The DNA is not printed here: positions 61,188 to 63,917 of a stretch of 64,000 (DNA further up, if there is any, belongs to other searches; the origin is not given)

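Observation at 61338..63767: Late-strand 809-aa protein combining Calx-β and GH48-like cellulase-family domains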

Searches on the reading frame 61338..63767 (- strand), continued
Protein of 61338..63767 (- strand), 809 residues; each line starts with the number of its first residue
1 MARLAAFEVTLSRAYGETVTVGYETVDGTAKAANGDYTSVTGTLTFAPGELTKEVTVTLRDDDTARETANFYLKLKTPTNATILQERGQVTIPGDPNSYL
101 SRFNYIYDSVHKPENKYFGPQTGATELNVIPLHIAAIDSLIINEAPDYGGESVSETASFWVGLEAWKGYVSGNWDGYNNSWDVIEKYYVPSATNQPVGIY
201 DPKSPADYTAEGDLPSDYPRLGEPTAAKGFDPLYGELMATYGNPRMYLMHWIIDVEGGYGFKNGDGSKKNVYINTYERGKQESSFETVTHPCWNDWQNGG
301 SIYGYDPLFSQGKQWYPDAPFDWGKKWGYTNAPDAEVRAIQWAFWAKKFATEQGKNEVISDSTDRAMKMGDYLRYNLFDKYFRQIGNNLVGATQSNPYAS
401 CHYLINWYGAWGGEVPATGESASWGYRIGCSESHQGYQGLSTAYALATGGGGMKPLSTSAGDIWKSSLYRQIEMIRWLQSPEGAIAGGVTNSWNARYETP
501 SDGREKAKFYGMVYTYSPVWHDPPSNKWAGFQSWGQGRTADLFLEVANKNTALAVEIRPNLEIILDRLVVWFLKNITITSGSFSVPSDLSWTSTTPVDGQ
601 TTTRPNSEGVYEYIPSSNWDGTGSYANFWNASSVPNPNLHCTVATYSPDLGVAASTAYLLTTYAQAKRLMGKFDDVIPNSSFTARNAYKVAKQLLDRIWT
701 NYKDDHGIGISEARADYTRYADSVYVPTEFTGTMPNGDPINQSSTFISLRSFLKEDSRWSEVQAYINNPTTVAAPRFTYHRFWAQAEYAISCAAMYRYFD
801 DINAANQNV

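Call 23: find_encoding_contigs(protein=P0006, flank=10000, max_places=2)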
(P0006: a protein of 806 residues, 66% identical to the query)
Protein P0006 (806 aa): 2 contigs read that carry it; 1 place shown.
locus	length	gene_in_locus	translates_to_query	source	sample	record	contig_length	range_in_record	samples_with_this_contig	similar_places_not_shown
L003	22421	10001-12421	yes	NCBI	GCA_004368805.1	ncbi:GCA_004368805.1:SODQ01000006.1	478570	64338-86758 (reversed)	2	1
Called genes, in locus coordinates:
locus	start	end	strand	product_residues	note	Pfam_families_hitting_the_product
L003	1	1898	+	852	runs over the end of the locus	PF00931:NB-ARC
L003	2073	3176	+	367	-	PF13252:Phage_capsid_3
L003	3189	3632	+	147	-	-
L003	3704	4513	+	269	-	-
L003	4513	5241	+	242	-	PF24175:SU10_adaptor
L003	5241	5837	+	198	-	-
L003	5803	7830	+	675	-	PF23148:Gp77, PF07610:DUF1573 (weak), PF15780:ASH (weak), PF22544:HYDIN_VesB_CFA65-like_Ig (weak), PF00150:Cellulase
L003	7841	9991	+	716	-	-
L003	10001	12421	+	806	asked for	PF03160:Calx-beta, PF02011:Glyco_hydro_48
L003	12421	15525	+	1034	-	PF03160:Calx-beta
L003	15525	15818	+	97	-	-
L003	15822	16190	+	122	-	-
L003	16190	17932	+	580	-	-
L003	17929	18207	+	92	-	-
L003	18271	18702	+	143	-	-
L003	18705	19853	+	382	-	PF13884:Peptidase_S74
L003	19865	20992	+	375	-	-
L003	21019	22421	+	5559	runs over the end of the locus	PF01464:SLT, PF18823:InPase, PF28554:DUF8437, PF28555:Helicase_dom, PF00271:Helicase_C, PF18798:LPD3 (weak), PF18853:LPD37, PF18858:LPD39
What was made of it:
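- Tried and rejected: This was rejected for Novosphingobium, whose neighbourhood is a Parlo-like prophage with capsid, SU10 adaptor, S74 fibre chaperone and a giant polyvalent protein (call 23).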

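Call 25: find_related_loci(query=A1, collection=viral_contigs, flank=10000)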
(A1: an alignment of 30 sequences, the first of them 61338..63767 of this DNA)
Query A1 (809 aa) in viral_contigs; peptide patterns used: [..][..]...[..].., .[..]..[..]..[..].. (x = any residue, [..] = any of these).
69 stretches matched a pattern; 15 encode a relative of the query (tblastn E <= 1e-3); 15 distinct loci.
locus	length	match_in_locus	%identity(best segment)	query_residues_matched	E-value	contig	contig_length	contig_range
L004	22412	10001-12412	64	3-802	0e+0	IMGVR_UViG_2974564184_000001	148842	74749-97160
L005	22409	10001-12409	64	3-801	0e+0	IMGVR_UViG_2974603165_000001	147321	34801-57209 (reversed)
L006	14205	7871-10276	58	1-805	0e+0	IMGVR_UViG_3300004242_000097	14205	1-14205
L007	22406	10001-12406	58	1-802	0e+0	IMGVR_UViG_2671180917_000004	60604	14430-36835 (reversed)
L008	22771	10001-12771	54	1-802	0e+0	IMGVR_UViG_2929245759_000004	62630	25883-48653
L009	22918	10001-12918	66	1-802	0e+0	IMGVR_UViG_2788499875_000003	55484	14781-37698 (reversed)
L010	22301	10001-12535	57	1-802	0e+0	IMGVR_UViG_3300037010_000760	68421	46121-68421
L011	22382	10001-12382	44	1-805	0e+0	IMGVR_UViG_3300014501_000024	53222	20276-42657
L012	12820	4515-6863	43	3-799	0e+0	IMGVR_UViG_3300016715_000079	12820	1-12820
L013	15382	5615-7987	44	1-805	0e+0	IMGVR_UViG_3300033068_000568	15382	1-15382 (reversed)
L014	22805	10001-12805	52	1-805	0e+0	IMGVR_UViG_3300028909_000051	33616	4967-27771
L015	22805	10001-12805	52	1-805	0e+0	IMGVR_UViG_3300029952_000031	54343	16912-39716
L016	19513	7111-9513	56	3-803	0e+0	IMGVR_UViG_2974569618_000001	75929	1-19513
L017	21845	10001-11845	36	101-791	2e-114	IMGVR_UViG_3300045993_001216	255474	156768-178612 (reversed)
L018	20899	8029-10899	41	2-802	2e-173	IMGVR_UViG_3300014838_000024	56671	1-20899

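Call 32: get_annotated_region(hit=H5, flank=12000)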
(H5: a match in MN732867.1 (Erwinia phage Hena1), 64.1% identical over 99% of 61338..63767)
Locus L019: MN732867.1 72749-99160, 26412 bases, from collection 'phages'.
description: Erwinia phage Hena1, complete genome.
organism: Erwinia phage Hena1 (NCBI taxid 2678601)
taxonomy: Viruses; Duplodnaviria; Heunggongvirae; Uroviricota; Caudoviricetes; Vequintavirinae; Henunavirus; Henunavirus hena1
host: Erwinia amylovora 1/79Sm; source: garden's soil; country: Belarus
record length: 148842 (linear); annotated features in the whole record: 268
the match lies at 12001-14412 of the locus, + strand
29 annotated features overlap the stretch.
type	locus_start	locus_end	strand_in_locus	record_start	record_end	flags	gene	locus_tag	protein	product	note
CDS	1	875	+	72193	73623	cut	-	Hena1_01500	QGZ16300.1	putative tail sheath protein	-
CDS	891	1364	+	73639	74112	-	-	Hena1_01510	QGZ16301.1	putative structural protein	-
CDS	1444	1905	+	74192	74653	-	-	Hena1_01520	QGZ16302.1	hypothetical protein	-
CDS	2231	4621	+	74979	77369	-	-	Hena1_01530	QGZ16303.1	hypothetical protein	-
CDS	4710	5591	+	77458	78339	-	-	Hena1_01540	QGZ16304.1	hypothetical protein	-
CDS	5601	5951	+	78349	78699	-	-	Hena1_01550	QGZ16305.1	hypothetical protein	-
CDS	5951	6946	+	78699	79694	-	-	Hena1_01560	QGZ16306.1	hypothetical protein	-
CDS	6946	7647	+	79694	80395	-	-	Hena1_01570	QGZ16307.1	hypothetical protein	-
CDS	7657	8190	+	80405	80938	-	-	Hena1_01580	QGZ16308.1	hypothetical protein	-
CDS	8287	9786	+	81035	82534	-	-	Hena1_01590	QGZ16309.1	hypothetical protein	-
CDS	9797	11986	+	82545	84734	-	-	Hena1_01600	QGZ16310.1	hypothetical protein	-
CDS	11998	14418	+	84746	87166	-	-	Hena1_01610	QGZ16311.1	glycoside hydrolase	-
CDS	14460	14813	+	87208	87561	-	-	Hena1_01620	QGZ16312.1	hypothetical protein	-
CDS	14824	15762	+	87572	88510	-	-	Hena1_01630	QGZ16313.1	tail fiber protein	-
CDS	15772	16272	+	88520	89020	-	-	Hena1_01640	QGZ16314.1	tail fiber assembly protein U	U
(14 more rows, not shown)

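Call 37: get_annotated_region(hit=H23, flank=9000)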
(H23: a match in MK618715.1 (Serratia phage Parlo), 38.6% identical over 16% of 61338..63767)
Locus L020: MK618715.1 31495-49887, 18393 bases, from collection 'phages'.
description: Serratia phage Parlo, complete genome.
organism: Serratia phage Parlo (NCBI taxid 2557554)
taxonomy: Viruses; Duplodnaviria; Heunggongvirae; Uroviricota; Caudoviricetes; Parlovirus; Parlovirus parlo
host: Serratia marcescens; source: mixed swine fecal and soil samples; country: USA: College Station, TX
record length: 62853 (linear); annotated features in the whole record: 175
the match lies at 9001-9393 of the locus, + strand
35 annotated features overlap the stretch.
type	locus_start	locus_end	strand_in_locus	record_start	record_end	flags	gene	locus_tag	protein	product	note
CDS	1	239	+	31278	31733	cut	-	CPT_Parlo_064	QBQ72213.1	hypothetical protein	-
regulatory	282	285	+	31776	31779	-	-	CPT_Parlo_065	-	ribosome_binding_site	CPT_Parlo_065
CDS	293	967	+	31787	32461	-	-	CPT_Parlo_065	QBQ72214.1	hypothetical protein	-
regulatory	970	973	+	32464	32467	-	-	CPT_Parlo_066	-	ribosome_binding_site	CPT_Parlo_066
CDS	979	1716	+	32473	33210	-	-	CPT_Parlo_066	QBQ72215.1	hypothetical protein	-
regulatory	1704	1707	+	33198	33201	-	-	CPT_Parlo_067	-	ribosome_binding_site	CPT_Parlo_067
CDS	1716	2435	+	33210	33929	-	-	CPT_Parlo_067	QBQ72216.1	hypothetical protein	-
regulatory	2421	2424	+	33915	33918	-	-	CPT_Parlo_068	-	ribosome_binding_site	CPT_Parlo_068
CDS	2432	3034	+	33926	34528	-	-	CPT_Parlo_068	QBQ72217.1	hypothetical protein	-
regulatory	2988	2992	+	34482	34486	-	-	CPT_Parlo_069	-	ribosome_binding_site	CPT_Parlo_069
CDS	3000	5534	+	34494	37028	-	-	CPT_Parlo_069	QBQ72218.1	endoglucanase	-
regulatory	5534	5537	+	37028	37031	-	-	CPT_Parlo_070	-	ribosome_binding_site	CPT_Parlo_070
CDS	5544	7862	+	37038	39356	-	-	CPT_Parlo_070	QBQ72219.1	sialidase domain-containing/CalX-like domain superfamily protein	-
regulatory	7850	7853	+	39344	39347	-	-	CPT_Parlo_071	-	ribosome_binding_site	CPT_Parlo_071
CDS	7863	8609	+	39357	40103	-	-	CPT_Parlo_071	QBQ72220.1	hypothetical protein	-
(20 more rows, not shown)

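Call 38: get_annotated_region(hit=H15, flank=7000)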
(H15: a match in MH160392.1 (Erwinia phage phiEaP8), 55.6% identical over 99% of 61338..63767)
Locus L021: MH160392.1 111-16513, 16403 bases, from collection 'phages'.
description: Erwinia phage phiEaP8, complete genome.
organism: Erwinia phage phiEaP8 (NCBI taxid 2178928)
taxonomy: Viruses; Duplodnaviria; Heunggongvirae; Uroviricota; Caudoviricetes; Schitoviridae; Erskinevirinae; Yonginvirus; Yonginvirus EaP8
host: Erwinia amylovora; Erwinia pyrifoliae; source: -; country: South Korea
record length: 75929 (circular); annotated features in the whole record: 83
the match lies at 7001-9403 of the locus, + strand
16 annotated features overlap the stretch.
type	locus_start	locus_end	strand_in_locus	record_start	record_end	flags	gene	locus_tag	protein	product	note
CDS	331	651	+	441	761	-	-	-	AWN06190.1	hypothetical protein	-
CDS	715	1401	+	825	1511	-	-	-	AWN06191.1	hypothetical protein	-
CDS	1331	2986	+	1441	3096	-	-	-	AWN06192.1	terminase large subunit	-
CDS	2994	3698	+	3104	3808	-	-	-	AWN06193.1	hypothetical protein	-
CDS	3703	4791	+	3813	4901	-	-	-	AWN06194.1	putative tail-spike protein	-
CDS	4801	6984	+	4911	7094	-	-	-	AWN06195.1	putative cellulase or glycoside hydrolase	-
CDS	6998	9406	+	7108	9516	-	-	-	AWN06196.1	putative glycoside hydrolase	-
CDS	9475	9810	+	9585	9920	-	-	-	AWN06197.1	putative tail-length tape measure protein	-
CDS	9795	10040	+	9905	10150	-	-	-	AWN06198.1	putative holin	-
CDS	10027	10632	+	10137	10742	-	-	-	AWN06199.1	putative N-acetylmuramidase / lytic transglycosylase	-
CDS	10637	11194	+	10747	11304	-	-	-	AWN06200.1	putative Rz/Rz1 spanin protein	-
CDS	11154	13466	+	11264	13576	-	-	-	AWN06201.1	portal protein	-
CDS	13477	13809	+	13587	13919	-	-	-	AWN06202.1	hypothetical protein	-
CDS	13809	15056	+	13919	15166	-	-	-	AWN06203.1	putative tape measure protein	-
CDS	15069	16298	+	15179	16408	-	-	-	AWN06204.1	major capsid protein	-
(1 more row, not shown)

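Call 40: search_protein_families(library=pfam, proteins=[L020:3000-5534:+, L020:5544-7862:+, L020:9001-11907:+, L003:5803-7830:+, L003:7841-9991:+, L003:12421-15525:+, L019:9797-11986:+, L019:8287-9786:+], max_evalue=0.001)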
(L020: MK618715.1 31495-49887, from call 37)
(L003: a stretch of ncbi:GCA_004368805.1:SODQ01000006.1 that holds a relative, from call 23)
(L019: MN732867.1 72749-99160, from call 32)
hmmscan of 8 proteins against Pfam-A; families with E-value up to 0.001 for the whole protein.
L020:3000-5534:+ (844 aa): 4 families
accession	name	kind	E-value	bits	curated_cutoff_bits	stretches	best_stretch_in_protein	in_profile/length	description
PF00150.24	Cellulase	-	3.1e-42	145.4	23.5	1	272-603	1-271/272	Cellulase (glycosyl hydrolase family 5)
PF23148.1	Gp77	-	3e-14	53.7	27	1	44-123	1-83/84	Podophage GP4 fiber-tail adaptor protein gp77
PF22544.2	HYDIN_VesB_CFA65-like_Ig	-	9.4e-07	29.4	25.5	1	160-250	1-92/100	HYDIN/CFA65/VesB-like, Ig-like domain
PF15780.11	ASH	-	0.00034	21.2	27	1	163-250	4-96/98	Abnormal spindle-like microcephaly-assoc'd, ASPM-SPD-2-Hydin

L020:5544-7862:+ (772 aa): 2 families
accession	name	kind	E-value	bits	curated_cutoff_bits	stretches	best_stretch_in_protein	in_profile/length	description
PF03160.20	Calx-beta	-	2.9e-11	43.9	27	1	9-66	21-79/119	Calx-beta domain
PF13088.12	BNR_2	-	0.00013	21.8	31.4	1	462-589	21-156/277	BNR repeat-like domain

L020:9001-11907:+ (968 aa): 1 family
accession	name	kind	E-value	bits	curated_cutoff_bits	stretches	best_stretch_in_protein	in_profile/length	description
PF03160.20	Calx-beta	-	9.5e-12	45.4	27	1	5-76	24-96/119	Calx-beta domain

L003:5803-7830:+ (675 aa): 5 families
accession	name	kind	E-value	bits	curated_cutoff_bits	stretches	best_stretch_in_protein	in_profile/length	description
PF00150.24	Cellulase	-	1.7e-39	136.4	23.5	1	318-647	8-271/272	Cellulase (glycosyl hydrolase family 5)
PF23148.1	Gp77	-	9e-11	42.6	27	1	48-129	2-83/84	Podophage GP4 fiber-tail adaptor protein gp77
PF15780.11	ASH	-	1.6e-06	28.6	27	1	204-274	19-91/98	Abnormal spindle-like microcephaly-assoc'd, ASPM-SPD-2-Hydin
PF22544.2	HYDIN_VesB_CFA65-like_Ig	-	8.6e-06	26.4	25.5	1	205-283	16-98/100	HYDIN/CFA65/VesB-like, Ig-like domain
PF07610.17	DUF1573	-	1.5e-05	25.4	26.1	1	209-283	18-93/98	Protein of unknown function (DUF1573)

L003:7841-9991:+ (716 aa): 1 family
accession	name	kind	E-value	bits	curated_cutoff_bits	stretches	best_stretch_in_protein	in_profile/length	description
PF03160.20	Calx-beta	-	4.6e-09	36.8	27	1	13-94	28-112/119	Calx-beta domain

L003:12421-15525:+ (1034 aa): 1 family
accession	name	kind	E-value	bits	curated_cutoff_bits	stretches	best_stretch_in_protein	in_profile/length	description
PF03160.20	Calx-beta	-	3.3e-12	46.9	27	1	5-78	24-98/119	Calx-beta domain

L019:9797-11986:+ (729 aa): 6 families
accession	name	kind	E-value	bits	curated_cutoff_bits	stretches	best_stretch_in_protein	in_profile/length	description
PF00150.24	Cellulase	-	8.4e-45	153.8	23.5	1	378-701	6-272/272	Cellulase (glycosyl hydrolase family 5)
PF12371.14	TMEM131_like_N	-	1.3e-07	32.2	28.8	1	248-333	1-84/84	Transmembrane protein 131-like N-terminal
PF22073.2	Cep192_D4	-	2.2e-05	25.1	35.5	1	254-348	10-111/112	Cep192 domain 4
PF15780.11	ASH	-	8e-05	23.2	27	1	253-333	12-90/98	Abnormal spindle-like microcephaly-assoc'd, ASPM-SPD-2-Hydin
PF22544.2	HYDIN_VesB_CFA65-like_Ig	-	0.00027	21.6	25.5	1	257-345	12-98/100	HYDIN/CFA65/VesB-like, Ig-like domain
PF07610.17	DUF1573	-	0.00065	20.1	26.1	0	254-346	7-96/98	Protein of unknown function (DUF1573)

L019:8287-9786:+ (499 aa): 1 family
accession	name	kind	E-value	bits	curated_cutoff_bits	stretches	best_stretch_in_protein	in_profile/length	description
PF04865.19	Baseplate_J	-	4.4e-08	33.2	21.1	1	240-334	59-157/255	Baseplate J-like protein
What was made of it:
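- On Virion-borne (tail-associated) polysaccharide depolymerase: Hena1: after Baseplate_J and before tail-fibre genes (calls 32, 40).
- The cassette follows Baseplate_J and precedes tail-fibre genes in Hena1 (calls 32, 40).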
